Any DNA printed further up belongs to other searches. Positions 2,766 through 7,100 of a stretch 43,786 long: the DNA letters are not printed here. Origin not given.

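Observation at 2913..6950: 1345-aa type I membrane giant protein with an unusual composite architecture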

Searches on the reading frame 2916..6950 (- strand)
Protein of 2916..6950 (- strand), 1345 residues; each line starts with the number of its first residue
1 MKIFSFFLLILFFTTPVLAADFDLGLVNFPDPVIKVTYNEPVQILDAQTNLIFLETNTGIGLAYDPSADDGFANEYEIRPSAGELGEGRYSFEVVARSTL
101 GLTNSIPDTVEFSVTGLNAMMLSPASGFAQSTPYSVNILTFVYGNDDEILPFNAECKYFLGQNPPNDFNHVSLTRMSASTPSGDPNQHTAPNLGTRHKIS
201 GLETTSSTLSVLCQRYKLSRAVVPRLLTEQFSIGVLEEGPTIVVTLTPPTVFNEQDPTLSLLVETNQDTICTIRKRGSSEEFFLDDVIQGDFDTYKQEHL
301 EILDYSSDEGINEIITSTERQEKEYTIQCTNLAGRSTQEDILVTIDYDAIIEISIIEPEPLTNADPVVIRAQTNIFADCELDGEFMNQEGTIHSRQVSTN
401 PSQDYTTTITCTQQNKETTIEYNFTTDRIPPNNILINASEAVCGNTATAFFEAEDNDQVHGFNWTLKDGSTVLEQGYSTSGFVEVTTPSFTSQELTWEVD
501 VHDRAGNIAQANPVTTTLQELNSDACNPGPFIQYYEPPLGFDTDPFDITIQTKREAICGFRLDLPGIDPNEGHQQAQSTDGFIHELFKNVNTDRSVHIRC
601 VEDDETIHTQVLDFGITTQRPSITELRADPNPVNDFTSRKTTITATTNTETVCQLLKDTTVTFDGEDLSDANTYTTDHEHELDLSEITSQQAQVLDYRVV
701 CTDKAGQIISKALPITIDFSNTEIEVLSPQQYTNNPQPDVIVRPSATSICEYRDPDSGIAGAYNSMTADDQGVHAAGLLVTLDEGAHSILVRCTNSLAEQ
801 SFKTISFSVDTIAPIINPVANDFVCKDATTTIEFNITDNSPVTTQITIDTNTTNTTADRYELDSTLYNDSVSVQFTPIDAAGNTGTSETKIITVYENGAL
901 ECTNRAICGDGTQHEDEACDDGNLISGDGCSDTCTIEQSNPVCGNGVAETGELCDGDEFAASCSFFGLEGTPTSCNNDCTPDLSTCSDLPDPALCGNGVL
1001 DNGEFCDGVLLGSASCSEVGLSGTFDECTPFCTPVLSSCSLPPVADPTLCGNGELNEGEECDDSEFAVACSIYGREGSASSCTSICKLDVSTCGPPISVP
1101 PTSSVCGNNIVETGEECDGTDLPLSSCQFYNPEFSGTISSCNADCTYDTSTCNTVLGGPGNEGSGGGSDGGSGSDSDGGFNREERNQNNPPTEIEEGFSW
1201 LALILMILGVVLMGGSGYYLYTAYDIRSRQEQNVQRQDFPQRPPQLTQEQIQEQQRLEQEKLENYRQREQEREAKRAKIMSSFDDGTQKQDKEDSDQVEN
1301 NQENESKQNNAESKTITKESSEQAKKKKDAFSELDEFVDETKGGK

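Call 6: search_protein_families(library=pfam, proteins=[window:2916-6950:-], max_evalue=1)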
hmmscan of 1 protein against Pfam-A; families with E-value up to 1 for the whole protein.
window:2916-6950:- (1345 aa): 5 families
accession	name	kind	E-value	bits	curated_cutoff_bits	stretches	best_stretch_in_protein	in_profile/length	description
PF13948.11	DUF4215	-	4.2e-05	24.2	27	1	905-934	18-46/47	Domain of unknown function (DUF4215)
PF19077.6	Big_13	-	0.00017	22.5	27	1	731-811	22-102/102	Bacterial Ig-like domain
PF19408.5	PKD_6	-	0.04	14.7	25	1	433-489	5-59/82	PKD-like domain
PF16357.10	PepSY_TM_like_2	-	0.11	12.9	27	1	1199-1276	10-87/197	Putative PepSY_TM-like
PF10400.15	Vir_act_alpha_C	-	0.88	10.8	22.4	0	1243-1273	16-46/78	Virulence activator alpha C-term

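Call 11: search_protein_families(library=ncbifam, proteins=[window:2916-6950:-], max_evalue=1)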
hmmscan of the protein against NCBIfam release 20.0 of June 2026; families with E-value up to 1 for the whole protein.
window:2916-6950:- (1345 aa): 4 families
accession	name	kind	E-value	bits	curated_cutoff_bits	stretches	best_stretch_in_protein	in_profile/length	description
TIGR02232.1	myxo_disulf_rpt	repeat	1.4e-17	63.2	20.8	3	907-939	3-35/38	cysteine-rich acidic repeat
NF033884.1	conj_TraO_IncI1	equivalog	0.0051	16.1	225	1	1205-1334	2-130/381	conjugal transfer protein TraO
TIGR01709.2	typeII_sec_gspL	equivalog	0.057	12.5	65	1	1200-1262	249-312/392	type II secretion system protein GspL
NF047418.1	teichoic_AuxB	equivalog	0.31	10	300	1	1235-1328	181-277/345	lipoteichoic acid stability factor AuxB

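Call 12: search_solved_structures(query=window:2916-6950:-, max_evalue=1)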
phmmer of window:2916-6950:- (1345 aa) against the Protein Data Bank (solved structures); distinct sequences matched with E-value up to 1: 4.
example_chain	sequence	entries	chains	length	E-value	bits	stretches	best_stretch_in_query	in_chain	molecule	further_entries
3ez0_A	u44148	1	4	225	0.61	10.8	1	145-228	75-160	uncharacterized protein with ferritin-like fold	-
3jcu_W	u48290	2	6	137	0.69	10.6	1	392-458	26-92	Photosystem II reaction center W protein, chloroplastic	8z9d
8xzv_G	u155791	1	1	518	0.84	10.3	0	1237-1342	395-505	Protein PLASTID TRANSCRIPTIONALLY ACTIVE 12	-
7cu3_B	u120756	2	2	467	0.9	10.2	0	1187-1272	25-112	Transmembrane protein FAM155A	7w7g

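Call 14: find_homologous_proteins(query=window:2916-6950:-, max_evalue=0.001)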
Query window:2916-6950:- (1345 aa): 3 proteins with E <= 0.001 among 8000 candidates.
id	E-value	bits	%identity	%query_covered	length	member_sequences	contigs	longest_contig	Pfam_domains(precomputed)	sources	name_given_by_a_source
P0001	0.0e+0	3072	100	100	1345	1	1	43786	-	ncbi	-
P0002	5.2e-36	142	29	32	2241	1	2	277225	-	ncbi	ncbi:MAG: hypothetical protein ACLFO2_00455 [Candidatus Woesearchaeota archaeon]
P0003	1.8e-12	64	24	31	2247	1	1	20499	-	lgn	-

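Call 21: find_encoding_contigs(protein=P0002, flank=10000, max_places=3)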
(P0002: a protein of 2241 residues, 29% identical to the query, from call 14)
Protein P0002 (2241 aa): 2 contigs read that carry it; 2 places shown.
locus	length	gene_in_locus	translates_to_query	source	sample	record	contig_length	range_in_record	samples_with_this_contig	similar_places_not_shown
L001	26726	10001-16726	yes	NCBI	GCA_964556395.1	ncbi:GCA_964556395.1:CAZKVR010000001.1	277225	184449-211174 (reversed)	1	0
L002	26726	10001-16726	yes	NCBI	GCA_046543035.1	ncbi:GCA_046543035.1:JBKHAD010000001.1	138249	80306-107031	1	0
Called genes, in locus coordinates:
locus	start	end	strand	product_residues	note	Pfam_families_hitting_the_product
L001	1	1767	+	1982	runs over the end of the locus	-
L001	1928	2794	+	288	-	PF01875:Memo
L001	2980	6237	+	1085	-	-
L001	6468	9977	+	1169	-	PF16656:Pur_ac_phosph_N (faint)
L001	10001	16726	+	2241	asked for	-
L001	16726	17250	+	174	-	-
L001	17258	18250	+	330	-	-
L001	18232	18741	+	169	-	-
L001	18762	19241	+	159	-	-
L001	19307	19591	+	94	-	-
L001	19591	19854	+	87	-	-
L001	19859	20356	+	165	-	-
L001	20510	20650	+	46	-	-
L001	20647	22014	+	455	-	PF04536:TPM_phosphatase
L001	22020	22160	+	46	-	-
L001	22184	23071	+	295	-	-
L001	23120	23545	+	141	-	-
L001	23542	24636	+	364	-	-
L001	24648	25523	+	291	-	-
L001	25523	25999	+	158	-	-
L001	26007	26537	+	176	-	-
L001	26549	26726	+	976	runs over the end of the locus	PF01510:Amidase_2, PF01464:SLT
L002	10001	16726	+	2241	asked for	-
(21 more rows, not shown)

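Call 22: find_encoding_contigs(protein=P0003, flank=10000, max_places=3)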
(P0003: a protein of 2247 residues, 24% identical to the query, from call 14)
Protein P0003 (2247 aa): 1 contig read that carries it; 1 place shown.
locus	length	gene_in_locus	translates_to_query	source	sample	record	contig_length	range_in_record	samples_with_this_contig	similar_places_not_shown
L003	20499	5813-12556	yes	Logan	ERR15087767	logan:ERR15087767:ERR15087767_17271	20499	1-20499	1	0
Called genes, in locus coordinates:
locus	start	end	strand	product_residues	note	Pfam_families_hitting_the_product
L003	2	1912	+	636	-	?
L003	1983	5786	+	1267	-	PF13620:CarboxypepD_reg (faint)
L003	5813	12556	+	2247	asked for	-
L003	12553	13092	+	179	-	-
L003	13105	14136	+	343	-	-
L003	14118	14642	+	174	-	-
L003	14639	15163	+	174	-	-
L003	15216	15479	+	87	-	-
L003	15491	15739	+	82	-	-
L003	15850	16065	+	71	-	-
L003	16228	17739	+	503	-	PF04536:TPM_phosphatase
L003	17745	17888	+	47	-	-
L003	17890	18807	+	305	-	-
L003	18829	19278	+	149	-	-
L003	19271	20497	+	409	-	?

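Call 34: list_cluster_members(proteins=[P0001, P0004, P0005, P0006, P0007, P0009, P0010, P0012, P0028, P0034])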
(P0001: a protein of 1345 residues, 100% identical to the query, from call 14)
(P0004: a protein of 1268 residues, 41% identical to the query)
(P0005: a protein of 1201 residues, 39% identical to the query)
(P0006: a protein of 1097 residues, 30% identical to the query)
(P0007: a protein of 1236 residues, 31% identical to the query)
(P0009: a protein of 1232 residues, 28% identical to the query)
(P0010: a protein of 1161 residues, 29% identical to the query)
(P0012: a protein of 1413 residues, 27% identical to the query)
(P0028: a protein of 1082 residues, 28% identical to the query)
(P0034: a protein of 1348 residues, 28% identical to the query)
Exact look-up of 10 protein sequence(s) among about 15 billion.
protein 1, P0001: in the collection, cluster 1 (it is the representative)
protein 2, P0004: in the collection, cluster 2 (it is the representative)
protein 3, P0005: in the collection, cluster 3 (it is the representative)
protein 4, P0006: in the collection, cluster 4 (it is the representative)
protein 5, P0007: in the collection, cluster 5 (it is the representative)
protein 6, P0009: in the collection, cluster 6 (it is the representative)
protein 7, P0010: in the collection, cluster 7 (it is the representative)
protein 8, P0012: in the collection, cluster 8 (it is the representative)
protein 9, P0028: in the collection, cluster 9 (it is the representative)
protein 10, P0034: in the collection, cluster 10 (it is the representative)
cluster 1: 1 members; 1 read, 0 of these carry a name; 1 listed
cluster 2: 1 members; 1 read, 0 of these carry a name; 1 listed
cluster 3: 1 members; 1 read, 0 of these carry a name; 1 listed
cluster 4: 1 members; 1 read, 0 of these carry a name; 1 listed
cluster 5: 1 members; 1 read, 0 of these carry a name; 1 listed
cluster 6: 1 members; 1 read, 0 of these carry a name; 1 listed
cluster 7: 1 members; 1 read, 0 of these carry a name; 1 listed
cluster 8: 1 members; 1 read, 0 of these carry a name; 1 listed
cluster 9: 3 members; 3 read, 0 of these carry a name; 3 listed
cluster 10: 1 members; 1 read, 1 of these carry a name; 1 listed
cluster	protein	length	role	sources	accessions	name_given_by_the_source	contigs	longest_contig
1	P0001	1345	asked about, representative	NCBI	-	-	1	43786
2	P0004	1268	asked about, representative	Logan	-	-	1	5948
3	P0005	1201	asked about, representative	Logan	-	-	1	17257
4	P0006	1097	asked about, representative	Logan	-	-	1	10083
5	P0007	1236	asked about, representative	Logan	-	-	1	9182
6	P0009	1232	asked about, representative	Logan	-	-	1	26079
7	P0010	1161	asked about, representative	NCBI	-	-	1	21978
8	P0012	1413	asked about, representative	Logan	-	-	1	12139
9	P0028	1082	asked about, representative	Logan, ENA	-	-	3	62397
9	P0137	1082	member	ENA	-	-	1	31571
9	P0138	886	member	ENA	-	-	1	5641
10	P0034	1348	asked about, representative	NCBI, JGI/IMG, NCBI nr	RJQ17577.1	hypothetical protein C4573_01205 [Candidatus Woesearchaeota archaeon] | MAG: hypothetical protein C4573_01205 [Candidatus Woesearchaeota archaeon]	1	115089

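Call 44: find_related_loci(query=A2, collection=genome_contigs, flank=10000)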
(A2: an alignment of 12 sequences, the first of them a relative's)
Query A2 (1345 aa) in genome_contigs; peptide patterns used: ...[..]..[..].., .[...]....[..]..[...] (x = any residue, [..] = any of these).
18 stretches matched a pattern; 8 encode a relative of the query (tblastn E <= 1e-3); 6 distinct loci.
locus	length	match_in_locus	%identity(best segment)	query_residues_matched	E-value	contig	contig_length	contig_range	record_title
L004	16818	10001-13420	27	16-1339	2e-72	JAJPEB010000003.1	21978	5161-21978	MAG: Candidatus Woesearchaeota archaeon isolate t2.113 NODE_1657_length_21978_cov_4.493454, whole genome shotgun sequenc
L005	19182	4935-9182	25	1-1337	8e-56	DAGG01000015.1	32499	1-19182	MAG TPA_asm: Candidatus Woesearchaeota archaeon UBA525 UBA525_contig_174, whole genome shotgun sequence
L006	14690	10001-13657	24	1-1221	4e-54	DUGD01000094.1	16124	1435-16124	MAG TPA_asm: Candidatus Woesearchaeota archaeon isolate UBA10207 contig_83540, whole genome shotgun sequence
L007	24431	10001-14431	26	17-1298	4e-53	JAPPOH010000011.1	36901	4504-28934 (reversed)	MAG: Candidatus Woesearchaeota archaeon isolate SB9152_S1_bin_12 NODE_175_length_36901_cov_36.1288, whole genome shotgun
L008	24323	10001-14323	24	6-1288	2e-40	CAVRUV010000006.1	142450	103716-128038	MAG: uncultured Candidatus Woesearchaeota archaeon isolate MFD02832.bin.4.205 genome assembly, contig: contig_20269, who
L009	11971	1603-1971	32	1181-1290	1e-12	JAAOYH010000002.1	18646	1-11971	Candidatus Woesearchaeota archaeon isolate DPANNHV_H2.bin.42 k83_46328, whole genome shotgun sequence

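Call 50: search_protein_families(library=pfam, alignment_id=A1, max_evalue=0.01)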
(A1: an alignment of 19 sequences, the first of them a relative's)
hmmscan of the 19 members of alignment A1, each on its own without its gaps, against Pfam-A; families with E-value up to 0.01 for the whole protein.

A. member 1, P0001 (1345 aa): 2 families
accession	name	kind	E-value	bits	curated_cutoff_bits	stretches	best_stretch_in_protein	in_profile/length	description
PF13948.11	DUF4215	-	4.2e-05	24.2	27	1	905-934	18-46/47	Domain of unknown function (DUF4215)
PF19077.6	Big_13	-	0.00017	22.5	27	0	731-811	22-102/102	Bacterial Ig-like domain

B. families by the number of members that match (of 19 scanned): 15 families
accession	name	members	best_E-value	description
PF23416.1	DUF7107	9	4.6e-10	Domain of unknown function (DUF7107)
PF19077.6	Big_13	9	8.9e-10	Bacterial Ig-like domain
PF24421.1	Ig_J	7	0.00015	Tip attachment protein J, Ig-like domain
PF07495.19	Y_Y_Y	5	2e-05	Y_Y_Y domain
PF12245.14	Big_3_2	1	1.6e-05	Bacterial Ig-like domain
PF13948.11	DUF4215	1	4.2e-05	Domain of unknown function (DUF4215)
PF14524.12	Wzt_C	1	0.00034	Wzt C-terminal domain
PF18981.6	InlK_D3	1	0.00056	Internalin K domain (D3/D4)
PF11797.14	WxLIP_HBD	1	0.0016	WxL Interacting Protein, host binding domain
PF19232.4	DUF5885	1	0.0018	Family of unknown function (DUF5885)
PF22352.2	K319L-like_PKD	1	0.0062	K319L-like, PKD domain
PF05345.18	He_PIG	1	0.0081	Putative Ig domain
PF09976.15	TPR_21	1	0.0089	Tetratricopeptide repeat-like domain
PF00801.26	PKD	1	0.0093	PKD domain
PF18911.6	PKD_4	1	0.0098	PKD domain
